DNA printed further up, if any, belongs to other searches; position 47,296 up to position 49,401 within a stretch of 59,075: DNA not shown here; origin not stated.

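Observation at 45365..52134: Candidate uncharacterised envelope-targeting module: patatin phospholipase, lipoprotein, 601-aa helical protein, 495-aa coiled-coil membrane protein and Amidase_3 with a novel N-domain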

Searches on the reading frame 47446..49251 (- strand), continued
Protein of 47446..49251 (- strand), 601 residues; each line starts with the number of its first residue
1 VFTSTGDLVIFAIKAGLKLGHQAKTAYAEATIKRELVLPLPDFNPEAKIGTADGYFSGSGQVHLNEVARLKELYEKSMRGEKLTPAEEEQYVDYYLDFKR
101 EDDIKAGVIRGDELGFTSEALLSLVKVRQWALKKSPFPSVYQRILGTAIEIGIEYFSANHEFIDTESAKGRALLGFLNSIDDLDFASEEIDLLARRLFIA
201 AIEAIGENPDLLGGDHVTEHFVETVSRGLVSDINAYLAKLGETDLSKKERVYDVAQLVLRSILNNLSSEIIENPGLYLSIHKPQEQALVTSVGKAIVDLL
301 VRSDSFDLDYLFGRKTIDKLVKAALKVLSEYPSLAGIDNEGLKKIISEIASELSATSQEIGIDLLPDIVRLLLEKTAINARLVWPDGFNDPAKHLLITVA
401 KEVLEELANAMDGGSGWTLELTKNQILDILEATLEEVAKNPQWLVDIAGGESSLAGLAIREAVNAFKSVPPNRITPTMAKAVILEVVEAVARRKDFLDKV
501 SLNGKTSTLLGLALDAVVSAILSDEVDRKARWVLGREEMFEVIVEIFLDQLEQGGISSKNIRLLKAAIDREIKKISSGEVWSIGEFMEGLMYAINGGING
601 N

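Call 44: fold_search(model_id=the predicted structure, library=pdb)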
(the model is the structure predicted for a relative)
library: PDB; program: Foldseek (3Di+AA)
matches with E <= 10: 35; with E <= 0.001: 0
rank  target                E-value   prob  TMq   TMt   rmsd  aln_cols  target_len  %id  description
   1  9rcv_A                1.5e+00  0.06  0.10  0.08  31.0       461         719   14  Structure of the Human Peptide-Loading Complex Arrested by HCMV US6 (released 2025-12-03)
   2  7upp_A                1.9e+00  0.15  0.14  0.21  21.0       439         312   13  Crystal structure of designed heterotrimeric assembly DHT03_2arm_A21/B21/C long (released 2022-12-14)
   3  6xss_A                3.0e+00  0.23  0.17  0.29  11.5       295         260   15  CryoEM structure of designed helical fusion protein C4_nat_HFuse-7900 (released 2020-12-23)
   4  4zyr_B                3.5e+00  0.05  0.11  0.15  24.9       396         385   13  Crystal structure of E. coli Lactose permease G46W/G262W bound to p-nitrophenyl alpha-D-galactopyranoside (alpha-NPG) (released 2015-07-29)
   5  6zkm_L                3.9e+00  0.08  0.15  0.16  27.3       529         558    9  Complex I inhibited by rotenone, open2 (released 2020-10-07)
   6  3n0g_B                4.0e+00  0.03  0.10  0.11  26.5       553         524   10  Crystal Structure of Isoprene Synthase from Grey Poplar Leaves (Populus x canescens) in complex with three Mg2+ ions a (released 2010-07-21)
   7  5cwf_B                4.2e+00  0.38  0.16  0.39   9.5       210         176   15  Crystal structure of de novo designed helical repeat protein DHR8 (released 2015-12-16)
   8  4jyx_F                4.2e+00  0.06  0.11  0.17  27.3       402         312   13  Crystal structure of polyprenyl synthase PATL_3739 (TARGET EFI-509195) FROM PSEUDOALTEROMONAS ATLANTICA, COMPLEX WITH  (released 2013-04-10)
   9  5cwc                  4.7e+00  0.15  0.16  0.31   9.3       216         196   16  Crystal structure of de novo designed helical repeat protein DHR5 (released 2015-12-16)
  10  7r4d_L                4.7e+00  0.07  0.14  0.14  27.1       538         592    9  Bovine complex I in the presence of IM1761092, deactive class vi (Composite map) (released 2023-02-08)
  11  4nkz_A                4.7e+00  0.06  0.09  0.11  31.1       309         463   17  Human steroidogenic cytochrome P450 17A1 mutant A105L with substrate 17alpha-hydroxypregnenolone (released 2014-10-22)
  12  6wr1_A                4.7e+00  0.03  0.09  0.11  31.1       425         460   12  Human steroidogenic cytochrome P450 17A1 mutant N52Y with inhibitor abiraterone (released 2021-05-05)
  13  6xi6                  4.9e+00  0.13  0.15  0.27  20.1       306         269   16  Hierarchical design of multi-scale protein complexes by combinatorial assembly of oligomeric helical bundle and repeat p (released 2021-06-02)
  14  6chi_B                4.9e+00  0.06  0.09  0.11  29.4       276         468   18  Human Cytochrome P450 17A1 in complex with inhibitor: abiraterone C6 amide (released 2018-06-06)
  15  1st6                  5.1e+00  0.03  0.10  0.07  40.5       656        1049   12  Crystal structure of a cytoskeletal protein (released 2004-08-03)
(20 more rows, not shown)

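Call 48: search_protein_families(library=phrogs, proteins=[window:47446-49251:-], max_evalue=0.1)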
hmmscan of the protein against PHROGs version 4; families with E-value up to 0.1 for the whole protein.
window:47446-49251:- (601 aa): 1 family
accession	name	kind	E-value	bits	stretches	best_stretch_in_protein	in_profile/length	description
phrog_13089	-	unknown function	0.095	13.9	0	511-576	3-65/107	-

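Call 55: search_protein_representatives(alignment_id=A1)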
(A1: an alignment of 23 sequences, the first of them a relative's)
Query: 23 sequences, 596 profile positions. Proteins with E-value up to 0.001 (for the whole library): 789; up to 1e-10: 569; up to 1e-30: 350. The best 150 are listed.
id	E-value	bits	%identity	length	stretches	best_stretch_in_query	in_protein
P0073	2.7e-286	967.1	-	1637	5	3-548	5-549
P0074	2.4e-280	947.5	-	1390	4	4-538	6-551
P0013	6.5e-267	903.1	-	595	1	1-592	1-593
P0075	8.7e-257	869.7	-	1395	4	3-545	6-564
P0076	3.0e-256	867.9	-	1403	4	3-527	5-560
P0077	1.2e-252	856.0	-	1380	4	3-549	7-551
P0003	3.5e-249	844.5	-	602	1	1-594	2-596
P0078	4.3e-248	841.0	-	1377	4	3-547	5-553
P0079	4.9e-248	840.8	-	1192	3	1-591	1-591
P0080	1.2e-243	826.3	-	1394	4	3-560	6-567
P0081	1.2e-241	819.7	-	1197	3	1-591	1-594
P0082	2.3e-236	802.2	-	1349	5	302-566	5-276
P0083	3.5e-235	798.3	-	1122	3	3-548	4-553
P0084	2.9e-234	795.3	-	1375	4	3-564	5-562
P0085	1.0e-232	790.2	-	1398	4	1-547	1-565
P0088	5.0e-213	725.2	-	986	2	3-561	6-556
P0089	1.2e-211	720.6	-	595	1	1-592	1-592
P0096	1.2e-202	690.8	-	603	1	4-590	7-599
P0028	1.7e-197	673.8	-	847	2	2-568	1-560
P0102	3.7e-194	662.8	-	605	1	1-592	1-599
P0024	2.2e-193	660.3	-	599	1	3-593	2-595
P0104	5.5e-191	652.4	-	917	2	5-591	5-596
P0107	7.6e-186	635.4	-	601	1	2-593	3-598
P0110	4.3e-180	616.4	-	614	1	3-594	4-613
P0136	2.2e-163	561.2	-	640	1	3-590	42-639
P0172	3.3e-148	511.1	-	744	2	3-571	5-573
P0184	3.2e-144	497.9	-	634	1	1-592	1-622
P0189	1.1e-142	492.9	-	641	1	3-592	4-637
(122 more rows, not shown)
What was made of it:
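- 47446..49251 (-): 601-aa acidic, cysteine-free, all-alpha protein. It is core component 1, with no signal peptide or TM segment. The family has 789 representatives at 50% identity, many with 2-5 copies of the C-terminal module of about 270 aa (call 55).
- Variable copy number of the C-terminal module (600 to 1637 aa) suggests a ruler or fibre-like structural protein (call 55).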

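Call 56: search_protein_families(library=pfam, proteins=[P0073, P0074, P0079, P0088, P0104, P0136, P0172, P0184, P0189], max_evalue=0.01)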
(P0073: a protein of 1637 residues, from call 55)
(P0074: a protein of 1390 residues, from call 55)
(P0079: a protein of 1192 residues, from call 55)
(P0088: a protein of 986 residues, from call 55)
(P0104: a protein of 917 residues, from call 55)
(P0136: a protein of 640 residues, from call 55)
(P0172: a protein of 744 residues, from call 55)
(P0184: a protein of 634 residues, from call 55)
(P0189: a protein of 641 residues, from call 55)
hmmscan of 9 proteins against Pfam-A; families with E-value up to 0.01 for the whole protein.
P0073 (1637 aa): 0 families

P0074 (1390 aa): 0 families

P0079 (1192 aa): 1 family
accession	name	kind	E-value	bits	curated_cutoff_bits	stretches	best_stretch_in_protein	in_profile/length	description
PF08700.17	VPS51_Exo84_N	-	0.0028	18.1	24.2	0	577-609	3-35/87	Vps51/EXO84/COG1 N-terminal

P0088 (986 aa): 0 families

P0104 (917 aa): 0 families

P0136 (640 aa): 0 families

P0172 (744 aa): 0 families

P0184 (634 aa): 0 families

P0189 (641 aa): 0 families
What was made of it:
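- No secretion signal of any known type was detected, and there are no Pfam secretion domains in nine long family members (call 56).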

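Call 59: find_related_loci(query=A3, collection=genome_contigs, flank=8000)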
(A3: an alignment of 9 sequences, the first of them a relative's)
Query A3 (601 aa) in genome_contigs; peptide patterns used: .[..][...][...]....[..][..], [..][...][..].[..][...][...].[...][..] (x = any residue, [..] = any of these).
66 stretches matched a pattern; 12 encode a relative of the query (tblastn E <= 1e-3); 12 distinct loci.
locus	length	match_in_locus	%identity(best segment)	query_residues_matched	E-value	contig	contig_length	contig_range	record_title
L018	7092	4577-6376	62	1-600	0e+0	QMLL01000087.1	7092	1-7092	MAG: Deltaproteobacteria bacterium isolate B119_G9 B119_Guay9_scaffold_16908, whole genome shotgun sequence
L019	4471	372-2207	50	1-596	0e+0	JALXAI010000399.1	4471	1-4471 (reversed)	MAG: Desulfobacterales bacterium isolate T2_metabat1_scaf2bin.254 T2_NODE_43732_length_4471_cov_3.702118, whole genome s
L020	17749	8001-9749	45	2-583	3e-164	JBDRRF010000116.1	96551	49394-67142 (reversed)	MAG: Pseudomonadota bacterium isolate MEGAHIT-group-2.86 k141_705857, whole genome shotgun sequence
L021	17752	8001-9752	43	2-587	3e-161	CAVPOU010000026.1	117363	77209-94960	MAG: uncultured delta proteobacterium isolate MFD00032.bin.1.150 genome assembly, contig: contig_7985, whole genome shot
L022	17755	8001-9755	45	5-588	7e-173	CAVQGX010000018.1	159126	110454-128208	MAG: uncultured delta proteobacterium isolate MFD09779.bin.3.209 genome assembly, contig: contig_24091, whole genome sho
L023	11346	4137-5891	40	6-590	4e-153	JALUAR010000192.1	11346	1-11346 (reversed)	MAG: Thermodesulfovibrio sp. isolate S141_metabat2_scaf2bin.236 S141_NODE_5535_length_11346_cov_1.394331, whole genome s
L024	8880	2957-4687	40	6-583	6e-141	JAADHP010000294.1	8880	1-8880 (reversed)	MAG: Nitrospirota bacterium isolate M_MetaBat.199 contig-127_28879, whole genome shotgun sequence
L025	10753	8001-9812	31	1-595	1e-98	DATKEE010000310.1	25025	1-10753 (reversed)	MAG TPA_asm: Candidatus Methylomirabilota bacterium isolate SMAG_U14491 k141_2482300, whole genome shotgun sequence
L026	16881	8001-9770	46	7-590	2e-168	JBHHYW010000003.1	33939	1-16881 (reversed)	MAG: Candidatus Scalindua sp. isolate Maj_2_bin.27 NODE_477_length_33939_cov_10.176839, whole genome shotgun sequence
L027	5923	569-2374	30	1-586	1e-74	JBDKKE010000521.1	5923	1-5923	MAG: Verrucomicrobiota bacterium isolate gunnisonriver_2019_sw_WHONDRS-S19S_0062_B_bin.27 scaffold_1727173, whole genome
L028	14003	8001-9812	29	1-586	1e-73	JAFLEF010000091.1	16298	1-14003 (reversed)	MAG: Verrucomicrobia bacterium isolate UWPOB_VERRUCO2 gnl_X_LHIKMICD_91, whole genome shotgun sequence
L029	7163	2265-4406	25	3-565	4e-46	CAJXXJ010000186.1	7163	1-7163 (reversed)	MAG TPA_asm: uncultured Phaeodactylibacter sp. isolate SRR4030058_bin.41_MetaBAT_v2.12.1_MAG genome assembly, contig: NO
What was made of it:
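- On Housekeeping envelope factors (NlpI, LpoA/B, Tol-Pal, Bam/Lpt/Lol components, division proteins): The 601-aa family has 789 clusters at 50% identity among 1.84 billion representatives, scattered over at least six phyla (calls 55, 59).
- Tried and rejected: It was repeated with closer sequences (call 59).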

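Call 71: search_protein_families(library=pfam, proteins=[L011:6461-7798:+, L004:9457-9669:+, L004:14748-15314:+], max_evalue=0.01)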
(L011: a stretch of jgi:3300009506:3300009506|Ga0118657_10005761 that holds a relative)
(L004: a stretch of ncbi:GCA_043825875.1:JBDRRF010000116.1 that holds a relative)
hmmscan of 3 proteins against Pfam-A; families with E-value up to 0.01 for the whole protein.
L011:6461-7798:+ (445 aa): 1 family
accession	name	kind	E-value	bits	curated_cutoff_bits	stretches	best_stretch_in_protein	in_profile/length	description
PF00149.33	Metallophos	-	2.3e-05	25.4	21.5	1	17-372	4-190/191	Calcineurin-like phosphoesterase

L004:9457-9669:+ (70 aa): 0 families

L004:14748-15314:+ (188 aa): 0 families

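Call 72: search_protein_families(library=padloc, proteins=[L011:6461-7798:+, L006:12755-13798:+], max_evalue=0.01)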
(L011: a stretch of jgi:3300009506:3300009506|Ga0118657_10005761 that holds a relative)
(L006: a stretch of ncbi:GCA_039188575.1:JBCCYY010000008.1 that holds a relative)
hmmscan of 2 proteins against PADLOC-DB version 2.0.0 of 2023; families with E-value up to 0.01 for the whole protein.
L011:6461-7798:+ (445 aa): 0 families

L006:12755-13798:+ (347 aa): 4 families
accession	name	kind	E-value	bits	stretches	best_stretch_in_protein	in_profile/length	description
PDLC00758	Effector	-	1e-75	253.1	1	15-321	3-308/331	Phospholipase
PDLC00757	Effector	-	1e-68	230.2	1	12-319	4-301/331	Phospholipase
PDLC00755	Effector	-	1.8e-28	97.5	1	12-293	5-271/311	Phospholipase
PDLC00756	Effector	-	3.6e-23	80.2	1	69-317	3-243/280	Phospholipase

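Call 73: search_protein_families(library=ncbifam, proteins=[L006:12755-13798:+, L011:10761-11744:+, L006:15880-17151:+, L011:6461-7798:+], max_evalue=0.001)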
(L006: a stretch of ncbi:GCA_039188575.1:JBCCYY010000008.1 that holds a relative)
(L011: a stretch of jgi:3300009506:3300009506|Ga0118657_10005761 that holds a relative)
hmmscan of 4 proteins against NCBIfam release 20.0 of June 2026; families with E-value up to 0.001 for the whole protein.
L006:12755-13798:+ (347 aa): 2 families
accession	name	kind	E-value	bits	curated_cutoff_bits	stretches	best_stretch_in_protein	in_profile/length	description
NF041079.1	CBASS_lipase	equivalog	3.4e-58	197.4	200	1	18-319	1-292/317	CBASS cGAMP-activated phospholipase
NF053870.1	DS2_1_antiphage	equivalog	1.7e-26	93.3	400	1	19-293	1-260/299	anti-phage phospholipase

L011:10761-11744:+ (327 aa): 3 families
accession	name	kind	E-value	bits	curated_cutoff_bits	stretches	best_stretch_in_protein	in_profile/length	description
NF043045.1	T4SS_VpdC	equivalog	1.7e-15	56.2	1000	1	5-66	306-367/880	Dot/Icm T4SS effector VpdC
NF053870.1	DS2_1_antiphage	equivalog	1.3e-08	34.5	400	1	9-61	5-62/299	anti-phage phospholipase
NF041079.1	CBASS_lipase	equivalog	7.9e-07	28.6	200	1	10-109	7-104/317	CBASS cGAMP-activated phospholipase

L006:15880-17151:+ (423 aa): 0 families

L011:6461-7798:+ (445 aa): 0 families
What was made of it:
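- On CBASS (CapV-type patatin effector): The patatin of sister locus L006 scores 197.4, just below the cutoff (call 73).
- Closest known: Patatin-effector abortive-infection systems. Same: In one sister locus (L006) the patatin is nearly a CapV equivalog: 197 bits against a cutoff of 200 (call 73).
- The L006 patatin scores 197 bits on the CBASS lipase model against a cutoff of 200, and 1e-75 on PADLOC (calls 72, 73).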

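Call 76: find_related_loci(query=A3, collection=viral_contigs, flank=8000)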
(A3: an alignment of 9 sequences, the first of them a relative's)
Query A3 (601 aa) in viral_contigs; peptide patterns used: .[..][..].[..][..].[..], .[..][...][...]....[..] (x = any residue, [..] = any of these).
52 stretches matched a pattern, but none encodes a relative of the query by tblastn (E <= 1e-3).

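Call 77: find_related_loci(query=A3, collection=metagenome_contigs, flank=7000)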
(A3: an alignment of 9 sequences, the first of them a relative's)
Query A3 (601 aa) in metagenome_contigs; peptide patterns used: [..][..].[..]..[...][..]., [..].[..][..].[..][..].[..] (x = any residue, [..] = any of these).
250 stretches matched a pattern; 27 encode a relative of the query (tblastn E <= 1e-3); 27 distinct loci.
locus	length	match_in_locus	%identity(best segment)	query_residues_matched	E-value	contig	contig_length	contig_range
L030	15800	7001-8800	62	1-600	0e+0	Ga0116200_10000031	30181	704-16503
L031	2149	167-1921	45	5-588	0e+0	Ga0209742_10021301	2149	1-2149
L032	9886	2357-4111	45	5-588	1e-170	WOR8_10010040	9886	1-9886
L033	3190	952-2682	45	7-583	8e-179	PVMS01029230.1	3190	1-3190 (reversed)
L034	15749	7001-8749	45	2-583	2e-165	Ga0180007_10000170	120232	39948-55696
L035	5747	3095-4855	44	2-590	1e-166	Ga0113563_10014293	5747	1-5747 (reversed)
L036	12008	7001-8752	43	2-587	2e-161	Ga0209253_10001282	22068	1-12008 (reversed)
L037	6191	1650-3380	42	6-583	1e-153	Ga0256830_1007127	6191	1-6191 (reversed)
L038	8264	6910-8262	47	2-454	4e-134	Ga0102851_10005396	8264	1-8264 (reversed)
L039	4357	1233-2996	37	2-588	7e-136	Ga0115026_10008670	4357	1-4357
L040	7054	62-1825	37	2-588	7e-133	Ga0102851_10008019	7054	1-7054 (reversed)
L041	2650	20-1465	40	116-588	4e-113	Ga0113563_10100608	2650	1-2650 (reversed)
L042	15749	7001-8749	32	7-583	1e-98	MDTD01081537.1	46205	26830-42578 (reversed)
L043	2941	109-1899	31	7-596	5e-101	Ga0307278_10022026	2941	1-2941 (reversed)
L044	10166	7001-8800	31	7-596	7e-92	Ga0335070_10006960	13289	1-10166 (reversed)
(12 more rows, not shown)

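Call 80: search_protein_families(library=pfam, proteins=[L023:1682-2644:+, L039:149-1078:+, L042:10635-11582:+, L026:6861-7817:+, L021:10579-12180:+, L042:9679-10647:+], max_evalue=0.01)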
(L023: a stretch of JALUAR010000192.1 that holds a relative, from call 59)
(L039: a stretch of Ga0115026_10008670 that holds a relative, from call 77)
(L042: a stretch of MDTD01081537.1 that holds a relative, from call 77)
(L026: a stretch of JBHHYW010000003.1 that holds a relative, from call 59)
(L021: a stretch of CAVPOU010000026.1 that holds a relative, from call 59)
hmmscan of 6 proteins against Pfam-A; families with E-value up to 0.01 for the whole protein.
L023:1682-2644:+ (320 aa): 3 families
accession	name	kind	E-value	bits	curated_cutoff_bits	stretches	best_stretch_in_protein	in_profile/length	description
PF01471.23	PG_binding_1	-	3.3e-21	75.6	23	1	10-63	2-55/57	Putative peptidoglycan binding domain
PF08823.16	PG_binding_2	-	0.00025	21.7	21.1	1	8-47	13-52/74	Putative peptidoglycan binding domain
PF09374.15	PG_binding_3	-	0.0011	19.6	24.6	0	13-44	3-33/76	Predicted Peptidoglycan domain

L039:149-1078:+ (309 aa): 3 families
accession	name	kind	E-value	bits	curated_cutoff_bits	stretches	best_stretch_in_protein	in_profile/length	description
PF01471.23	PG_binding_1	-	6.1e-17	62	23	1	253-306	1-57/57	Putative peptidoglycan binding domain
PF01374.23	Glyco_hydro_46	-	9.6e-16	58.5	27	1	12-213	2-210/210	Glycosyl hydrolase family 46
PF09374.15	PG_binding_3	-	1.7e-07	31.8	24.6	1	257-284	3-32/76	Predicted Peptidoglycan domain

L042:10635-11582:+ (315 aa): 3 families
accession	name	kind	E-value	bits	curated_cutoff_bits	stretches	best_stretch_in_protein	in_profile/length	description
PF01471.23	PG_binding_1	-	2.7e-19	69.5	23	1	28-81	2-55/57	Putative peptidoglycan binding domain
PF08823.16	PG_binding_2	-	0.00016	22.3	21.1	1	27-67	14-54/74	Putative peptidoglycan binding domain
PF09374.15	PG_binding_3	-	0.00037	21.1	24.6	0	31-61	3-32/76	Predicted Peptidoglycan domain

L026:6861-7817:+ (318 aa): 4 families
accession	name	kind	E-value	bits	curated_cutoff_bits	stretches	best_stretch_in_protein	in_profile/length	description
PF07798.16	CCDC90-like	-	0.0017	18.7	33.5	0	182-242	37-97/175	Coiled-coil domain-containing protein 90-like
PF01442.23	Apolipoprotein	-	0.0057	16.8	90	0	82-156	95-166/190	Apolipoprotein A1/A4/E domain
PF18904.5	DUF5660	-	0.0077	16.9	24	0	216-246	7-37/109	Domain of unknown function (DUF5660)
PF25588.1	DUF7934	-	0.0087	15.8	30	1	180-243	130-191/333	Family of unknown function (DUF7934)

L021:10579-12180:+ (533 aa): 1 family
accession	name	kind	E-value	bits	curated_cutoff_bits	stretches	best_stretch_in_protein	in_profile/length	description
PF01364.23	Peptidase_C25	-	6.7e-10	39.2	23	1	307-387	291-372/374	Peptidase family C25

L042:9679-10647:+ (322 aa): 3 families
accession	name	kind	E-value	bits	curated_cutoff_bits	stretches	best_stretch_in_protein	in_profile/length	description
PF17435.7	CT_584-like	-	5.4e-05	23.4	25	1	54-135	102-180/183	CT_584-like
PF06248.19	Zw10_N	-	0.00071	20.6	26.3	1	192-244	25-77/93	Centromere/kinetochore Zw10 N-terminal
PF17561.7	TssO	-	0.0063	17.1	29.2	0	192-244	52-102/148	Type VI secretion system, TssO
